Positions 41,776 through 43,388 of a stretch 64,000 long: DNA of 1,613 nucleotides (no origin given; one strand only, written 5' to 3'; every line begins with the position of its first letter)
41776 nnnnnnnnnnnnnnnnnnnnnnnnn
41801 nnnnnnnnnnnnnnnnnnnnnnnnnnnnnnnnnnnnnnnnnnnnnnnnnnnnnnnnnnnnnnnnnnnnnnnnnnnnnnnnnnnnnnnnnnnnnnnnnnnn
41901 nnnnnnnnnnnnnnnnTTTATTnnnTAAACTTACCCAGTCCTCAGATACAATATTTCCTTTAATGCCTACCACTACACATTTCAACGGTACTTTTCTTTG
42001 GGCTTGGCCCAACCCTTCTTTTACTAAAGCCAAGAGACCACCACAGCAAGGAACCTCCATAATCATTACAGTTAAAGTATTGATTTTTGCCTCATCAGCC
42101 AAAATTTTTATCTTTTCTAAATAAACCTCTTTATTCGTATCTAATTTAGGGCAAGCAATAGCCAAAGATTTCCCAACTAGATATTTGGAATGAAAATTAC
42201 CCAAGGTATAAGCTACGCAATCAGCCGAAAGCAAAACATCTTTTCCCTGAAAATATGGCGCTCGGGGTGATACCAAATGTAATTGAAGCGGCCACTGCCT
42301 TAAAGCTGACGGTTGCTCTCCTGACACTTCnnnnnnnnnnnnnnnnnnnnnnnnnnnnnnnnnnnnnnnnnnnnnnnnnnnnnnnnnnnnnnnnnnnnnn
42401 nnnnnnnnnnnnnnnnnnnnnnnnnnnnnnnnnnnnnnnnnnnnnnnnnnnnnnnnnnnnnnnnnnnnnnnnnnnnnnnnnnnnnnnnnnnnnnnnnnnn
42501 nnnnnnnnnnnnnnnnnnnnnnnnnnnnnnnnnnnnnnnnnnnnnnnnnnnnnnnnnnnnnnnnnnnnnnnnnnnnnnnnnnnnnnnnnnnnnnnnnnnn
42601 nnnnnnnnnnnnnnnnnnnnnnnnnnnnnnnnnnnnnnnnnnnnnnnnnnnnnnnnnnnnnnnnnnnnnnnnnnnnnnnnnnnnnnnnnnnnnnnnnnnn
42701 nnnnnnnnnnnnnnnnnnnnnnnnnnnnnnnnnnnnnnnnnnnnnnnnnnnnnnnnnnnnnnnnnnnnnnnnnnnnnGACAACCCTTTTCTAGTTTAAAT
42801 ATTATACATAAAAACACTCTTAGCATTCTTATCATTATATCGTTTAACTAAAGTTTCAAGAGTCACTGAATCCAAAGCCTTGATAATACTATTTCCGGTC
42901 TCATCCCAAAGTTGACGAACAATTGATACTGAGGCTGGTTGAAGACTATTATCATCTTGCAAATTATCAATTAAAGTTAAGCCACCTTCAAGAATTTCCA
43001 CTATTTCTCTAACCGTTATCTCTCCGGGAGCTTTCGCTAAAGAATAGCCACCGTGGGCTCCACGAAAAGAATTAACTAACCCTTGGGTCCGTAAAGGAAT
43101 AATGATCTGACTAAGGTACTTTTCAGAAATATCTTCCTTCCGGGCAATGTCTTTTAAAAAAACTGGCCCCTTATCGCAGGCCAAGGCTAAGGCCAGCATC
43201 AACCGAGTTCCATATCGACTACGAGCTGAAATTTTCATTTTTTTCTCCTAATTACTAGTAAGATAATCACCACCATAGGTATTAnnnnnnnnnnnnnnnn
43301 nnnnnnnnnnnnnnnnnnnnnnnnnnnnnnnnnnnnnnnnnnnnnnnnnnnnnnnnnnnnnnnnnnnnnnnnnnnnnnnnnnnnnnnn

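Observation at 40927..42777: Cys-rich THUMP-less ThiI-like PP-loop ATPase plus 2x[4Fe-4S] ferredoxin-domain protein inserted between metY and the Rrf2/sulfite-reductase genes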

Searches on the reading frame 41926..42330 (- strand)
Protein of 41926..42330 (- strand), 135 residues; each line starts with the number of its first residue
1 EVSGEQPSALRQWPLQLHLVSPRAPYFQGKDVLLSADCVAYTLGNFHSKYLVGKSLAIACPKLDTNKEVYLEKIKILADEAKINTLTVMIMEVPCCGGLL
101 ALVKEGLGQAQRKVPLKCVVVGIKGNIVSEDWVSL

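Call 75: search_protein_representatives(protein=window:41926-42330:-)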
Query: 135 residues. Proteins with E-value up to 0.001 (for the whole library): 1695; up to 1e-10: 989; up to 1e-30: 62. The best 150 are listed.
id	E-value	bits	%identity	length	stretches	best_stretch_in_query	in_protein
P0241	8.3e-53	194.4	66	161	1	4-134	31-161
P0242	2.1e-51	189.8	63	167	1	7-134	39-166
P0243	5.6e-49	182.0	61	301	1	2-133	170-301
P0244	7.8e-47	175.0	61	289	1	7-133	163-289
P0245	8.7e-47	174.9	58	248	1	5-132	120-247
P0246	3.7e-46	172.9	58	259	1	5-133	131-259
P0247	1.1e-45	171.4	60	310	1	8-133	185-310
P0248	1.3e-45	171.1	58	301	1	5-133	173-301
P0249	3.6e-45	169.6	60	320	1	7-130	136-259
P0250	4.2e-45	169.4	54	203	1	5-133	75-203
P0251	2.6e-44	166.9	56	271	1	6-133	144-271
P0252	3.0e-44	166.7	60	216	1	8-132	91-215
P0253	5.5e-44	165.8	60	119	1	17-134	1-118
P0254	2.3e-43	163.8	56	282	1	8-133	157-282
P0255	5.5e-43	162.6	57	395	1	6-132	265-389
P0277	2.3e-35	137.9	53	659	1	8-129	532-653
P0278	1.9e-34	135.0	46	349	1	8-130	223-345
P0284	3.7e-33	130.8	47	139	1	8-130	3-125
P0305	1.8e-30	122.1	46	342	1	7-132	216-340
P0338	2.2e-28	115.3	43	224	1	8-128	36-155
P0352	1.3e-27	112.8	42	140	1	4-128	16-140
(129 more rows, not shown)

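Call 76: search_protein_families(library=pfam, proteins=[P0277, P0255, P0278, P0305, P0284, P0352, P0338, P0250], max_evalue=0.001)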
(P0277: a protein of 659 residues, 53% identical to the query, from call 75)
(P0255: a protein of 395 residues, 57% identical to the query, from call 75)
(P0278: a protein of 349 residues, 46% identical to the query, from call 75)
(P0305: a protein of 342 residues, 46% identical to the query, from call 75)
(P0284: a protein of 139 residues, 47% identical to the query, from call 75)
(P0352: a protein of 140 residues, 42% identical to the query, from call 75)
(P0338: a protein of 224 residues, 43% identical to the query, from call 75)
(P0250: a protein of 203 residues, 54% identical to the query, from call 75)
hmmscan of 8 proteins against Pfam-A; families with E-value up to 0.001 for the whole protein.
P0277 (659 aa): 17 families
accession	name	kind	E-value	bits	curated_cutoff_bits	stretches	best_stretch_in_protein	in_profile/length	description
PF13639.12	zf-RING_2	-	3.5e-15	56.4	27.3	1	278-320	2-44/44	Ring finger domain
PF12837.12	Fer4_6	-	8.5e-10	38.6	25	1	338-361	1-24/24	4Fe-4S binding domain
PF00037.32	Fer4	-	1.5e-09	37.7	21.1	1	339-360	1-22/24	4Fe-4S binding domain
PF17123.11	zf-RING_11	-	3.5e-09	36.6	27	1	279-306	2-29/29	RING-like zinc finger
PF13237.11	Fer4_10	-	2.2e-08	34.3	25.5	1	339-387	2-53/53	4Fe-4S dicluster domain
PF13923.12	zf-C3HC4_2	-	6.6e-08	32.7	27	1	279-319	2-40/40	Zinc finger, C3HC4 type (RING finger)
PF12838.12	Fer4_7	-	3.2e-07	31.1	27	1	346-390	2-52/52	4Fe-4S dicluster domain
PF12678.13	zf-rbx1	-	8.1e-07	29.6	31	1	284-320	17-55/55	RING-H2 zinc finger domain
PF14697.11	Fer4_21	-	2.1e-06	28.2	35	1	340-390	2-56/59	4Fe-4S dicluster domain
PF13187.11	Fer4_9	-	8.9e-06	26.1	27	1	346-390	2-51/52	4Fe-4S dicluster domain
PF25160.1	LdpA_Fe-S-bd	-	1.9e-05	24.8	27.6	0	352-391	9-43/49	LdpA Fe-S cluster-binding domain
PF00097.31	zf-C3HC4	-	3.5e-05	24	21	1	279-319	1-40/40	Zinc finger, C3HC4 type (RING finger)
PF13920.12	zf-C3HC4_3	-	8.2e-05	22.8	27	1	276-325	2-48/49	Zinc finger, C3HC4 type (RING finger)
PF13445.12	zf-RING_UBOX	-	9.1e-05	22.8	25.2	1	279-317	1-39/39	RING-type zinc-finger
PF14634.12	zf-RING_5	-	0.00012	22.4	27.9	1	279-321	2-43/43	zinc-RING finger domain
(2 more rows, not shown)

P0255 (395 aa): 8 families
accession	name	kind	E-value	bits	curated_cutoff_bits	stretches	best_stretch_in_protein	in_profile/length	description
PF00037.32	Fer4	-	6.4e-10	38.9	21.1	1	6-29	1-24/24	4Fe-4S binding domain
PF13237.11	Fer4_10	-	9.3e-09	35.5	25.5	1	6-54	2-53/53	4Fe-4S dicluster domain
PF12838.12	Fer4_7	-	2.2e-08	34.9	27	2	12-57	1-52/52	4Fe-4S dicluster domain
PF12837.12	Fer4_6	-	3.5e-08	33.5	25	1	5-28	1-24/24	4Fe-4S binding domain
PF13187.11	Fer4_9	-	1.2e-07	32.1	27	1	12-58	1-52/52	4Fe-4S dicluster domain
PF14697.11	Fer4_21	-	1.4e-06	28.8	35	1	7-58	2-57/59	4Fe-4S dicluster domain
PF25160.1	LdpA_Fe-S-bd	-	2.7e-05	24.3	27.6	1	8-30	23-45/49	LdpA Fe-S cluster-binding domain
PF12797.12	Fer4_2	-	2.9e-05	24.2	24.5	1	6-25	3-22/22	4Fe-4S binding domain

P0278 (349 aa): 7 families
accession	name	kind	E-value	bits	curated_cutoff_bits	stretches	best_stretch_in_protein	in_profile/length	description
PF12837.12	Fer4_6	-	3.4e-08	33.5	25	1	5-28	1-24/24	4Fe-4S binding domain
PF00037.32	Fer4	-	6.8e-08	32.4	21.1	1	6-27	1-22/24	4Fe-4S binding domain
PF13237.11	Fer4_10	-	1.5e-06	28.5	25.5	1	6-54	2-53/53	4Fe-4S dicluster domain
PF14697.11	Fer4_21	-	1.2e-05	25.8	35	1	7-58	2-57/59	4Fe-4S dicluster domain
PF13187.11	Fer4_9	-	4.7e-05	23.8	27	1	12-57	1-51/52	4Fe-4S dicluster domain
PF12838.12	Fer4_7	-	6.5e-05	23.7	27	0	12-57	1-52/52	4Fe-4S dicluster domain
PF12797.12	Fer4_2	-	0.00011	22.3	24.5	1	5-24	2-21/22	4Fe-4S binding domain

P0305 (342 aa): 7 families
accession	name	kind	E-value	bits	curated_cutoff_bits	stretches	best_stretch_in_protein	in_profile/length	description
PF12837.12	Fer4_6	-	3.5e-07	30.3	25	1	105-128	1-24/24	4Fe-4S binding domain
PF00037.32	Fer4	-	4.4e-07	29.9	21.1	1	106-127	1-22/24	4Fe-4S binding domain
PF14697.11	Fer4_21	-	5.7e-07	30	35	1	107-159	2-58/59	4Fe-4S dicluster domain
PF13237.11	Fer4_10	-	1.6e-06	28.4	25.5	1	106-154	2-53/53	4Fe-4S dicluster domain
PF12838.12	Fer4_7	-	1.6e-05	25.7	27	0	39-127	1-52/52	4Fe-4S dicluster domain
PF13187.11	Fer4_9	-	1.9e-05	25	27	1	112-158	1-52/52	4Fe-4S dicluster domain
PF12797.12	Fer4_2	-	9.7e-05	22.5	24.5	1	105-124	2-21/22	4Fe-4S binding domain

P0284 (139 aa): 0 families

P0352 (140 aa): 0 families

P0338 (224 aa): 0 families

P0250 (203 aa): 0 families

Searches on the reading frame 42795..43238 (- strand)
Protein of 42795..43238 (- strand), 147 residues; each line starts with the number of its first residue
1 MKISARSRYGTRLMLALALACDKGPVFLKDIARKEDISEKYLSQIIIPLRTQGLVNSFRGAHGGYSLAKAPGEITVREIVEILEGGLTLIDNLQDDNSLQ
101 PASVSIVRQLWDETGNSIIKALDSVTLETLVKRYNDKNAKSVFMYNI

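Call 3: search_protein_families(library=pfam, proteins=[window:42795-43238:-], max_evalue=0.01)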
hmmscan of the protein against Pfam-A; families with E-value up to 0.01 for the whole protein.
window:42795-43238:- (147 aa): 2 families
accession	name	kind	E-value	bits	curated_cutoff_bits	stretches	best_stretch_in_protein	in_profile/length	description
PF02082.26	Rrf2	-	9.3e-34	116.9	30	1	3-132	1-131/132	Iron-dependent Transcriptional regulator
PF03444.21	HrcA_DNA-bdg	-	0.0013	18.8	21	0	25-66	23-64/79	Winged helix-turn-helix transcription repressor, HrcA DNA-binding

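Call 4: search_protein_families(library=ncbifam, proteins=[window:42795-43238:-], max_evalue=0.01)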
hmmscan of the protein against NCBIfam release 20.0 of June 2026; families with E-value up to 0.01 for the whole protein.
window:42795-43238:- (147 aa): 8 families
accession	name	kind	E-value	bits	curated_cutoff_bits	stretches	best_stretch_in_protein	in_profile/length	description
NF047409.1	Cys_reg_CymR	equivalog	1.5e-39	135.3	195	1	1-147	1-139/139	cysteine metabolism transcriptional regulator CymR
TIGR00738.1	rrf2_super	superfamily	4.2e-34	117.3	73.3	1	1-132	1-132/132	Rrf2 family transcriptional regulator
TIGR02010.1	IscR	equivalog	1.1e-24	86.8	207.55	1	1-134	1-133/135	Fe-S cluster assembly transcriptional regulator IscR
NF008110.0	PRK10857.1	equivalog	1.2e-20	74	275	1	1-133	1-132/164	Fe-S cluster assembly transcriptional regulator IscR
TIGR02944.1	suf_reg_Xantho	equivalog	9e-19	68.2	110.65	1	1-128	2-128/130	SUF system Fe-S cluster assembly regulator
NF008886.0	PRK11920.1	equivalog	8.1e-14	51.6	193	1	1-135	1-135/153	iron-responsive transcriptional regulator RirA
NF008240.0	PRK11014.1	equivalog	7.6e-10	39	182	1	3-134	3-131/141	nitric oxide-sensing transcriptional repressor NsrR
NF033788.1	HTH_metalloreg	subfamily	0.0056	16.5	55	0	11-59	12-59/77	metalloregulator ArsR/SmtB family transcription factor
